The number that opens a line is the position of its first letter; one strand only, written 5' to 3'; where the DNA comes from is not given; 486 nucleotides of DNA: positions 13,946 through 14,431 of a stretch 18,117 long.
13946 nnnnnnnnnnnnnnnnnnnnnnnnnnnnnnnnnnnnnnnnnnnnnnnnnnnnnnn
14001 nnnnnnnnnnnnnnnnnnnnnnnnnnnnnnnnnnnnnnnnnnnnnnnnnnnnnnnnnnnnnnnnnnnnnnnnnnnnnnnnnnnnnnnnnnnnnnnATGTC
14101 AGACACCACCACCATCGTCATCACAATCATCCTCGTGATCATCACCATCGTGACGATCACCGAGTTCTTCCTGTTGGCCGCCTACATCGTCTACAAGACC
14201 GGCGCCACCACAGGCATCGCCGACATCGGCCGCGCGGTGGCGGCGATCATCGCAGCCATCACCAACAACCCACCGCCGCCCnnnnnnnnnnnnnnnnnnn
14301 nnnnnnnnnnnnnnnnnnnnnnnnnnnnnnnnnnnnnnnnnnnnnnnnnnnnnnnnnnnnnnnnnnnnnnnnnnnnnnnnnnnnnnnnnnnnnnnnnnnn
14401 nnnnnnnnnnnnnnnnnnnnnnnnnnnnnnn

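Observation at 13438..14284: Unknown 193-aa gene followed by a 62-aa double-TM peptide encoded in an ATC/ACC triplet-rich tract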

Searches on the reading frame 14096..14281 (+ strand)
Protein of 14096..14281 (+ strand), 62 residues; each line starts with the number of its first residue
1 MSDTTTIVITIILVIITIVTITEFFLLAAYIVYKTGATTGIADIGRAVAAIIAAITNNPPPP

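Call 6: search_protein_families(library=pfam, proteins=[window:14096-14281:+], max_evalue=0.01)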
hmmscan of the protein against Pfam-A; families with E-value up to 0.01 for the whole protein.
window:14096-14281:+ (62 aa): 0 families

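Call 12: find_homologous_proteins(query=window:14096-14281:+, max_evalue=0.01)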
Query seq(62 aa) (62 aa): 36 proteins with E <= 0.01 among 37 candidates.
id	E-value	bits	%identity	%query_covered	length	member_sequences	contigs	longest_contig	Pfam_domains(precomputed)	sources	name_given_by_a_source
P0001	1.4e-25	105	98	100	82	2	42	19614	-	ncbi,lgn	-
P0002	1.2e-24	102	95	100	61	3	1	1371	-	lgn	-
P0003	1.5e-23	99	97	63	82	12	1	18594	-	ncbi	-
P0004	1.2e-21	93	100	63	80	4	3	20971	-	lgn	-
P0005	1.3e-21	93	100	63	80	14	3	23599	-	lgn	-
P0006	4.8e-21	91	88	65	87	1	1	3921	-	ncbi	-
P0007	1.1e-20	90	93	71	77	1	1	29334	-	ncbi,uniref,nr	ncbi:hypothetical protein P5V97_24370 [Mycobacteroides abscessus subsp. massiliense]|uniref:hypothet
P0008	6.7e-20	87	91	71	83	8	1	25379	-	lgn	-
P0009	1.4e-19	86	93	65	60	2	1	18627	-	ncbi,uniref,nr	ncbi:hypothetical protein [Mycobacteroides abscessus]|uniref:hypothetical protein n=1 Tax=Mycobacter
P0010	3.1e-19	85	93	71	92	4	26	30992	-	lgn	-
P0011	8.9e-19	84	100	34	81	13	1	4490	-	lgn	-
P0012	1.7e-18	83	95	63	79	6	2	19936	-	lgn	-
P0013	4.1e-18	82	93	65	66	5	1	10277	-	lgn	-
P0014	5.8e-18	81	95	63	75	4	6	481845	-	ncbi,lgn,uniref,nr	ncbi:hypothetical protein [Mycobacteroides abscessus]|uniref:hypothetical protein n=1 Tax=Mycobacter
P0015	1.3e-17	80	88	69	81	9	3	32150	-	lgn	-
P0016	1.4e-17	80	77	98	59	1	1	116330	-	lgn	-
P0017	1.5e-17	80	78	94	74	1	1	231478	-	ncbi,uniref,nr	ncbi:hypothetical protein [Mycobacteroides franklinii]|uniref:hypothetical protein n=1 Tax=Mycobacte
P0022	1.0e-16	77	82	82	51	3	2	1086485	-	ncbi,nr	ncbi:Uncharacterised protein [Mycobacteroides abscessus]|nr:Uncharacterised protein [Mycobacteroides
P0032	3.1e-10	57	60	84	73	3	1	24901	-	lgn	-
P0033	3.5e-10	57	78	58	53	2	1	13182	-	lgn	-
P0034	1.4e-9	55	70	69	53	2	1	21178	-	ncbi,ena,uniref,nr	ncbi:hypothetical protein [Mycolicibacterium sp. GESEQ-9]|uniref:hypothetical protein n=1 Tax=Mycoli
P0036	4.0e-9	54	65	42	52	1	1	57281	-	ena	-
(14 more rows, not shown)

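Call 15: search_protein_families(library=ncbifam, proteins=[window:14096-14281:+], max_evalue=0.01)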
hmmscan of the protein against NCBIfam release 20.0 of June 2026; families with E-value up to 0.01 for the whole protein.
window:14096-14281:+ (62 aa): 0 families

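Call 16: search_protein_families(library=phrogs, proteins=[window:14096-14281:+], max_evalue=0.01)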
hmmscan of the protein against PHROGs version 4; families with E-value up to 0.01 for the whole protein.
window:14096-14281:+ (62 aa): 0 families

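Call 17: search_protein_families(library=padloc, proteins=[window:14096-14281:+], max_evalue=0.01)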
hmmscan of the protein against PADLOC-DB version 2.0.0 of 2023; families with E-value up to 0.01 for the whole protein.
window:14096-14281:+ (62 aa): 0 families

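Call 19: find_encoding_contigs(protein=P0014, flank=6000, max_places=4)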
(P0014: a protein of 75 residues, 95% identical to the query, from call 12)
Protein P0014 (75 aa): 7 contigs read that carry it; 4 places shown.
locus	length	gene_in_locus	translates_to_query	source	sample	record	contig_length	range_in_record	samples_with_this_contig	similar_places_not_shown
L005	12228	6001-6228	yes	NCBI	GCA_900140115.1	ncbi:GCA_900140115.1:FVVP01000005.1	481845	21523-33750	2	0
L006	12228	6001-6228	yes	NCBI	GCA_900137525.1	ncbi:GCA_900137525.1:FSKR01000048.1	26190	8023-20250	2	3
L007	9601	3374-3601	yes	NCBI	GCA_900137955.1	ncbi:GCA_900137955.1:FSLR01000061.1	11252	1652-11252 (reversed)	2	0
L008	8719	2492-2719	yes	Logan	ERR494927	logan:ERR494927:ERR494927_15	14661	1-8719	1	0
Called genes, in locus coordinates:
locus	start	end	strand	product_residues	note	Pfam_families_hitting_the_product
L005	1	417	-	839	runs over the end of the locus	-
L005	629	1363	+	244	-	PF00089:Trypsin (weak)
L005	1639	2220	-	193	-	-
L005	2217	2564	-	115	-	-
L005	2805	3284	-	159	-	-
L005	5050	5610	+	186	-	-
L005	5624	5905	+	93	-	PF19760:DUF6247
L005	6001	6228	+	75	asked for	-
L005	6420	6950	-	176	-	-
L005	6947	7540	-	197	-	PF00239:Resolvase, PF02796:HTH_7, PF01047:MarR (faint)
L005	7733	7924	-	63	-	-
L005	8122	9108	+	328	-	PF13011:LZ_Tnp_IS481, PF13384:HTH_23 (weak), PF13518:HTH_28, PF13551:HTH_29 (faint), PF13565:HTH_32, PF00665:rve, PF13683:rve_3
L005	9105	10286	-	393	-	-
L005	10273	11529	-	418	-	PF13469:Sulfotransfer_3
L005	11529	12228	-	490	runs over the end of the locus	PF00743:FMO-like, PF01266:DAO (weak), PF01946:Thi4 (faint), PF07992:Pyr_redox_2 (weak), PF13450:NAD_binding_8, PF13738:Pyr_redox_3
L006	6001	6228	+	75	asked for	-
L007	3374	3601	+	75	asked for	-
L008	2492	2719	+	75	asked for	-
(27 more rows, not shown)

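Call 20: find_encoding_contigs(protein=P0034, flank=6000, max_places=3)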
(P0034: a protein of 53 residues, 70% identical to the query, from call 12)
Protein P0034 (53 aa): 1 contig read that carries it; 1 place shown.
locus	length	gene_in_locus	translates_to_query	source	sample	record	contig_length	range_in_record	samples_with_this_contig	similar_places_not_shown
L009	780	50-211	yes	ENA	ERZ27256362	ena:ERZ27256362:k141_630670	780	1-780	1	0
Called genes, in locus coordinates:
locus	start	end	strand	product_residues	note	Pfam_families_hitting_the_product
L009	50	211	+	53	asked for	-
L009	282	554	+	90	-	-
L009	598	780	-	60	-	?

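Call 21: find_encoding_contigs(protein=P0036, flank=6000, max_places=3)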
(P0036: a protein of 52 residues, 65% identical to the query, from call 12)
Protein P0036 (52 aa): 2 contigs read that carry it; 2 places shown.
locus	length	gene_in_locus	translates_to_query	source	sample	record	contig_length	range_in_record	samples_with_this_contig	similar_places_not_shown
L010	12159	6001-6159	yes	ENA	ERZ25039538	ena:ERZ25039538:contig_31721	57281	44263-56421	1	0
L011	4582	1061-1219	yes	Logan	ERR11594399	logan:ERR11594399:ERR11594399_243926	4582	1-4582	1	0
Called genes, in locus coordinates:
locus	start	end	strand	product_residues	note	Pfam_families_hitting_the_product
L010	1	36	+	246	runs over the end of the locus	-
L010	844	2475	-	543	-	-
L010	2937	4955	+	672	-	PF00069:Pkinase, PF07714:PK_Tyr_Ser-Thr, PF06739:SBBP (faint), PF08450:SGL (faint), PF22807:TrAA12 (faint), PF25021:TEN_NHL (faint), PF24684:Vgb_lyase, PF01436:NHL (weak), +1 more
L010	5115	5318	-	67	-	-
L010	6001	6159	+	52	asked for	-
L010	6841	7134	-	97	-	-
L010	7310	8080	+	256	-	PF06414:Zeta_toxin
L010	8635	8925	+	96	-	PF00239:Resolvase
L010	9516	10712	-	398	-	PF13604:AAA_30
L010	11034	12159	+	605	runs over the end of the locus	-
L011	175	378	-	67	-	-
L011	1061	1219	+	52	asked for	-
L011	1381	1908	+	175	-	-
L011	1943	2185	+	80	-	-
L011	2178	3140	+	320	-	PF06414:Zeta_toxin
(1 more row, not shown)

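Call 22: find_encoding_contigs(protein=P0032, flank=6000, max_places=3)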
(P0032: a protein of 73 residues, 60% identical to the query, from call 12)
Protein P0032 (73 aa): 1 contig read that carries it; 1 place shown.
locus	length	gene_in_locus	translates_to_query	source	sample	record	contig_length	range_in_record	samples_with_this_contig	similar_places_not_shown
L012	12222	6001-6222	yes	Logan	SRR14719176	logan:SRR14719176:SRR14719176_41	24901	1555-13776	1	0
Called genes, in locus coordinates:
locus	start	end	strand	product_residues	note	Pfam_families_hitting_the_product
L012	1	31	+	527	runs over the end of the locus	?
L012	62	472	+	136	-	-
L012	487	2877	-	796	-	PF27215:EspK_C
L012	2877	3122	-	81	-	-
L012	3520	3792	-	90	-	-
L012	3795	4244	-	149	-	-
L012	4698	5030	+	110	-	PF18495:VbhA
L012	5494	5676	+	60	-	-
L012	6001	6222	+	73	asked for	-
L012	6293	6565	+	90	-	-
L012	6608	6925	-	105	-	-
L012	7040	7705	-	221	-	PF13643:DUF4145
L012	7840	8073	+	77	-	PF09954:DUF2188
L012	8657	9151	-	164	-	-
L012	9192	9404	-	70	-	-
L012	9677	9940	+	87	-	-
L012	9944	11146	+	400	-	-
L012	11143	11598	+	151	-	-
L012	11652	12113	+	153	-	-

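Call 23: find_encoding_contigs(protein=P0033, flank=6000, max_places=3)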
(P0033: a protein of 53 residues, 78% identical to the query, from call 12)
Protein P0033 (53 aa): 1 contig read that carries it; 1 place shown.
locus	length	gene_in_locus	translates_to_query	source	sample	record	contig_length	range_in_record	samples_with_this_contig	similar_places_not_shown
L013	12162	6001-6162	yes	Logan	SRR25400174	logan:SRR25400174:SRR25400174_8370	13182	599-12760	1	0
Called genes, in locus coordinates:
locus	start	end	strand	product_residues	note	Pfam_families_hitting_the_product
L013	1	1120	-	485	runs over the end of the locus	PF00480:ROK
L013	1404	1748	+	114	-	-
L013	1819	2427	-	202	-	PF22483:Mu-transpos_C_2 (faint)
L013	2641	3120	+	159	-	-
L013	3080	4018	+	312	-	PF22483:Mu-transpos_C_2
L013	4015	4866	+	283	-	PF01695:IstB_IS21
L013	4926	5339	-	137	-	-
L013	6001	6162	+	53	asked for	-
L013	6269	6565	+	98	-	-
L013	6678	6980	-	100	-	-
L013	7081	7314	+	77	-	PF09954:DUF2188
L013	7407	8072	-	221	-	PF19827:DUF6308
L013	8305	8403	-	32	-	-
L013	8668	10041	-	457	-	PF01494:FAD_binding_3 (faint)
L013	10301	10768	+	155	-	PF21274:Rng_hyd_C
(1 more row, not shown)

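Call 24: find_encoding_contigs(protein=P0017, flank=6000, max_places=3)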
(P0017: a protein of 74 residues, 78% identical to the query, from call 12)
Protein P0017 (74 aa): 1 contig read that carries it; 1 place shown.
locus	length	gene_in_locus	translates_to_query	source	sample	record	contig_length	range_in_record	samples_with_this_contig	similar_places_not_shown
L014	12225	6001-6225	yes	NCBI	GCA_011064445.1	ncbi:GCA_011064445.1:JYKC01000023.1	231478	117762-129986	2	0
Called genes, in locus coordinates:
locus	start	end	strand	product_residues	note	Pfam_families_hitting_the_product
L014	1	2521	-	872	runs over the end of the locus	PF00589:Phage_integrase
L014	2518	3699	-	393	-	PF00589:Phage_integrase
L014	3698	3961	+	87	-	-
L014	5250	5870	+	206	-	-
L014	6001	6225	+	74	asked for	-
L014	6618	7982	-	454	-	-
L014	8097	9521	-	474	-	-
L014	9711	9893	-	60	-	PF18495:VbhA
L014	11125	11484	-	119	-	PF08378:NERD (weak), PF02021:UPF0102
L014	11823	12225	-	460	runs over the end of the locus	PF00067:p450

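Call 25: find_encoding_contigs(protein=P0022, flank=6000, max_places=3)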
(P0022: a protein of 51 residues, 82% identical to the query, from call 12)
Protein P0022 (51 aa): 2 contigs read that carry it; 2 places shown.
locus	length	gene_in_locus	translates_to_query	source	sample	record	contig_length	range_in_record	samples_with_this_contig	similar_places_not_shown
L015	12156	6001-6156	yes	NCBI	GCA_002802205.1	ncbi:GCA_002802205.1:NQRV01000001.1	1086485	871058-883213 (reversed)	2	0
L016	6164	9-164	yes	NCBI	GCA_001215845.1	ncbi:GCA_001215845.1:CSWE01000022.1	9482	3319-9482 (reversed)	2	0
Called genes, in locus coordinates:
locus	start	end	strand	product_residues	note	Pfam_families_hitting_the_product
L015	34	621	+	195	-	PF00903:Glyoxalase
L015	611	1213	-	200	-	-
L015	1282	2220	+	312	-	PF09995:MPAB_Lcp_cat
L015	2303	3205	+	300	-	PF04072:LCM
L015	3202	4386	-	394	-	PF00326:Peptidase_S9 (weak)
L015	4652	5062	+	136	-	PF19686:DUF6188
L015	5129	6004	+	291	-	-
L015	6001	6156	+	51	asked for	-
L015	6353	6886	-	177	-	-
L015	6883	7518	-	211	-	PF00239:Resolvase, PF02796:HTH_7 (weak)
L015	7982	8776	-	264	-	-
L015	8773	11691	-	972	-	PF00182:Glyco_hydro_19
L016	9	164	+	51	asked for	-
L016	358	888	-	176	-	-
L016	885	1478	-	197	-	PF00239:Resolvase, PF02796:HTH_7, PF01047:MarR (weak)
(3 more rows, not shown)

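Call 40: predict_structure(alignment_id=A1)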
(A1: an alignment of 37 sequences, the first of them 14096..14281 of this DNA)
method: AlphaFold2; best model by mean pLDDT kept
length: 62 residues; sequences in the alignment: 37
mean_pLDDT: 82.8   pTM: 0.49
mean pLDDT of the five models: 82.8, 82.1, 80.2, 79.5, 73.9
residues with pLDDT >= 90: 12; 70-90: 45; 50-70: 5; < 50: 0
segments of 3 or more residues with pLDDT < 50: none
pLDDT, mean of each block of 10 residues (from residue 1): 86 90 86 82 80 76 66
secondary structure, 60 per line:
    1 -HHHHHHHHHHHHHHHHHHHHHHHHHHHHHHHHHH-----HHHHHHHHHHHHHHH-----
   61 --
elements in order: H2-35 H41-55

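Call 41: search_protein_representatives(alignment_id=A1)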
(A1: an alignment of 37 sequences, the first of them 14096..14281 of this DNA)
Query: 37 sequences, 74 profile positions. Proteins with E-value up to 0.001 (for the whole library): 42; up to 1e-10: 15; up to 1e-30: 1. The best 42 are listed.
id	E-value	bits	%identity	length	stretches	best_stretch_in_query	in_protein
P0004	1.3e-35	137.0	-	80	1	3-74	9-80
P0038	2.3e-22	94.5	-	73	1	10-72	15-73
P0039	6.4e-19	83.5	-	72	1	9-71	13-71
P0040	1.0e-18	82.8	-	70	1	11-70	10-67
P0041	4.0e-15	71.3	-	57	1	16-71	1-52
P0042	4.6e-15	71.1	-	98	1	9-61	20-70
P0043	2.2e-14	68.9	-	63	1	21-73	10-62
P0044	8.3e-14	67.1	-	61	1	16-71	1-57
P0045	7.7e-13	64.0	-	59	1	23-73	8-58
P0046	3.9e-12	61.7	-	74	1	16-62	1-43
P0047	5.7e-12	61.2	-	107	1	13-69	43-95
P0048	4.2e-11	58.4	-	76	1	10-70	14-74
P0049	4.7e-11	58.2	-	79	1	25-69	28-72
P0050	6.8e-11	57.7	-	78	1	11-69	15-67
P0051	7.0e-11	57.7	-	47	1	38-71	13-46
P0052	3.1e-10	55.6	-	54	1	22-70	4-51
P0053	7.1e-09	51.3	-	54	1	16-69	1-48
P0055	1.1e-08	50.6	-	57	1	22-69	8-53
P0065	1.8e-06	43.6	-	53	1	26-68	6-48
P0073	1.3e-04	37.6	-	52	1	24-69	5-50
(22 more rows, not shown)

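Call 43: find_related_loci(query=A1, collection=genome_contigs, flank=6000)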
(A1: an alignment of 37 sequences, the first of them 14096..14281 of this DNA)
Query A1 (62 aa) in genome_contigs; peptide patterns used: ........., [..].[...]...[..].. (x = any residue, [..] = any of these).
84 stretches matched a pattern; 2 encode a relative of the query (tblastn E <= 1e-3); 2 distinct loci.
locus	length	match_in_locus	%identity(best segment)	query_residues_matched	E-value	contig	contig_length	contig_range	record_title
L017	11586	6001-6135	56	14-58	1e-12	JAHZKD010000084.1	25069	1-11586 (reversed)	MAG: Actinomycetes bacterium isolate O_S4.2_bin.18 k141_197148, whole genome shotgun sequence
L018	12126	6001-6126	60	14-55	7e-12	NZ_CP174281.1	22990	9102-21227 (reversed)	Mycobacterium sp. M23085 plasmid unnamed1, complete sequence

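Call 44: find_related_loci(query=A1, collection=viral_contigs, flank=6000)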
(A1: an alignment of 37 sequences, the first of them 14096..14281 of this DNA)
Query A1 (62 aa) in viral_contigs; peptide patterns used: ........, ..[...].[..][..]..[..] (x = any residue, [..] = any of these).
54 stretches matched a pattern; 1 encode a relative of the query (tblastn E <= 1e-3); 1 distinct loci.
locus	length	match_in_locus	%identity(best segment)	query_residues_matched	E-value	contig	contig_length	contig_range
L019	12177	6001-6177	79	1-61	5e-25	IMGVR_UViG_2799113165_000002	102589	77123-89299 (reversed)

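Call 51: search_dna_similar(query=window:14096-14281:+, collection=plasmids, mode=protein, max_evalue=0.001, max_rows=40)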
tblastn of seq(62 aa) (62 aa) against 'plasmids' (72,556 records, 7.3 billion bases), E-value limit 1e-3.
Records with a match: 5; places in all: 5; records where one place covers at least 80% of the query: 0.
Best place of each record, by identity: >=99% 3; 90-95% 2.
By first word of the organism name: Mycobacteroides 5.
By predicted mobility (MOB-suite, as given by PLSDB): non-mobilizable 5.
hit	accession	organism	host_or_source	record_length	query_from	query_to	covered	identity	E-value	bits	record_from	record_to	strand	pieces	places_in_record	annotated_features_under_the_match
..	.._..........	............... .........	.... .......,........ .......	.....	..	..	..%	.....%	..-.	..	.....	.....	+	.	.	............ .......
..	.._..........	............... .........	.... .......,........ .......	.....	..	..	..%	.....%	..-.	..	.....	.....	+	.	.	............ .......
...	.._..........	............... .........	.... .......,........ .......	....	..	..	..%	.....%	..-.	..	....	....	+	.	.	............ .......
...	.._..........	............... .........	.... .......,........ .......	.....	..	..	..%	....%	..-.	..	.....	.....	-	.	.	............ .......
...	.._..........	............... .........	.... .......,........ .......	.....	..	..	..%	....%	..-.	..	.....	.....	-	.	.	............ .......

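Call 52: search_dna_similar(query=window:14096-14281:+, collection=phages, mode=protein, max_evalue=0.01, max_rows=20)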
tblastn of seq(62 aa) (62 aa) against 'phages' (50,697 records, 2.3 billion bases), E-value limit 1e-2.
No match.

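Call 58: list_cluster_members(proteins=[P0041, P0043, P0044, P0045, P0049, P0052, P0053, P0055, P0065, P0073])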
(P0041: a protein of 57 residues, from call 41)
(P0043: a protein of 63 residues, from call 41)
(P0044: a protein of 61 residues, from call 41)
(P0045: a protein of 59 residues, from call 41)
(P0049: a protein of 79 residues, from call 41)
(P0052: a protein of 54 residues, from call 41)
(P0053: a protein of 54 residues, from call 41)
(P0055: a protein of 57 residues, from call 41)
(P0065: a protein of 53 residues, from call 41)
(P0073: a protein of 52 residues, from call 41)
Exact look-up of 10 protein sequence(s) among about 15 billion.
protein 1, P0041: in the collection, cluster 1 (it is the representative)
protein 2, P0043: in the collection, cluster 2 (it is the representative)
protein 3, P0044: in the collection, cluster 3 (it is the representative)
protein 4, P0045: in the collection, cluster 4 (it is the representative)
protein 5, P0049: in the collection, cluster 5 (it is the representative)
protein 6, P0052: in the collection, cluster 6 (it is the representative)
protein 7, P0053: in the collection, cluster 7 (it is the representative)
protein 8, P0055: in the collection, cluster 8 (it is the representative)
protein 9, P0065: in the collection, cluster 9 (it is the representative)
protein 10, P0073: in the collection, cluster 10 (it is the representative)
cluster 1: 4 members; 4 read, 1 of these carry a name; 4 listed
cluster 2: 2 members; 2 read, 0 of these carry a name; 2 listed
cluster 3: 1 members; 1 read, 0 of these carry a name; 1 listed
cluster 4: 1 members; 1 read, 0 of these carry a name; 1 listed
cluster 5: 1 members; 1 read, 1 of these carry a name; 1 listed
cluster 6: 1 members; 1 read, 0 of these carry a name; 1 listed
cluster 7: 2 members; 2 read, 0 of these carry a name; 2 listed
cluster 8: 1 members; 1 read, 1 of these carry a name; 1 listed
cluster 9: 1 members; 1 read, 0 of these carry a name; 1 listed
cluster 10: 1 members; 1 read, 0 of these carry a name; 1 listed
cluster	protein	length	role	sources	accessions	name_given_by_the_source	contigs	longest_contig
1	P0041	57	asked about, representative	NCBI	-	-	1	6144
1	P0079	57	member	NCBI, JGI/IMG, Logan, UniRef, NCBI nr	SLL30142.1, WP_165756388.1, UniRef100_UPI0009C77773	Uncharacterised protein [Mycobacteroides abscessus subsp. abscessus] | hypothetical protein n=1 Tax=Mycobacteroides TaxID=670516 RepID=UPI0009C77773 | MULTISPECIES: hypothetical protein [Mycobacteroides]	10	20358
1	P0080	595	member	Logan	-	-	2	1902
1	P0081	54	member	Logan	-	-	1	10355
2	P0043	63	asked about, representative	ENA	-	-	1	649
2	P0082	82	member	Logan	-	-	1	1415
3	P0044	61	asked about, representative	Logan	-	-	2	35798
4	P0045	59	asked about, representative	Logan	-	-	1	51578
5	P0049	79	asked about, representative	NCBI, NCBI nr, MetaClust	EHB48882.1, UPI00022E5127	hypothetical protein MycrhDRAFT_5723 [Mycolicibacterium rhodesiae JS60] | status=active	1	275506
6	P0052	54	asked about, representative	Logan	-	-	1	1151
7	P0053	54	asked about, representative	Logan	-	-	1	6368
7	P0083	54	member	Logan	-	-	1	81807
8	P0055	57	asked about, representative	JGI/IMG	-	hypothetical protein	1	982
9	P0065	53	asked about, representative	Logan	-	-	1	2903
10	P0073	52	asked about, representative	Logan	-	-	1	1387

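Call 63: search_solved_structures(query=A1, max_evalue=10)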
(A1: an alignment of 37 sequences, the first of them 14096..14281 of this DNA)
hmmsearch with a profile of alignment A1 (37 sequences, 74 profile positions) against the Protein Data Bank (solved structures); distinct sequences matched with E-value up to 10: 2.
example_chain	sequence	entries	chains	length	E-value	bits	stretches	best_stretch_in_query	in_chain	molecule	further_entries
4prk_A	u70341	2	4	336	0.89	12.5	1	44-68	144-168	4-phosphoerythronate dehydrogenase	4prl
5cwf_A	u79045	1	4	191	9.7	9.1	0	56-72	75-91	Designed helical repeat protein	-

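Call 69: search_protein_families(library=pfam, alignment_id=A4, max_evalue=1)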
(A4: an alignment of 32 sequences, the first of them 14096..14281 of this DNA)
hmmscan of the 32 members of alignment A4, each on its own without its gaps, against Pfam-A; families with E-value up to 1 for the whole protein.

A. member 1, window:14096-14281:+ (62 aa): 1 family
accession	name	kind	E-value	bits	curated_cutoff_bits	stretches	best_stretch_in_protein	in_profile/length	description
PF11337.13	DUF3139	-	0.36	11.9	27.3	1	7-33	4-27/83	Protein of unknown function (DUF3139)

B. families by the number of members that match (of 32 scanned): 15 families
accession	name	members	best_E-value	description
PF07556.16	DUF1538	1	0.0068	Protein of unknown function (DUF1538)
PF07219.19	HemY_N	1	0.007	HemY protein N-terminus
PF18910.5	DUF5665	1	0.017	Domain of unknown function (DUF5665)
PF11711.13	Tim54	1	0.025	Inner membrane protein import complex subunit Tim54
PF02386.22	TrkH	1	0.028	Cation transport protein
PF14880.11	COX14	1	0.037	Cytochrome oxidase c assembly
PF11120.13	CBP_BcsF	1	0.063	Cellulose biosynthesis protein BcsF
PF13314.11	DUF4083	1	0.084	Domain of unknown function (DUF4083)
PF19510.5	DUF6044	1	0.14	Protein of unknown function (DUF6044)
PF22865.1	MgtS-like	1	0.16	Small protein MgtS-like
PF14219.11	DUF4328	1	0.17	Domain of unknown function (DUF4328)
PF16492.10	Cadherin_C_2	1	0.21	Cadherin cytoplasmic C-terminal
PF08320.17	PIG-X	1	0.29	PIG-X / PBN1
PF11337.13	DUF3139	1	0.36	Protein of unknown function (DUF3139)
PF15746.10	TMEM215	1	0.38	TMEM215 family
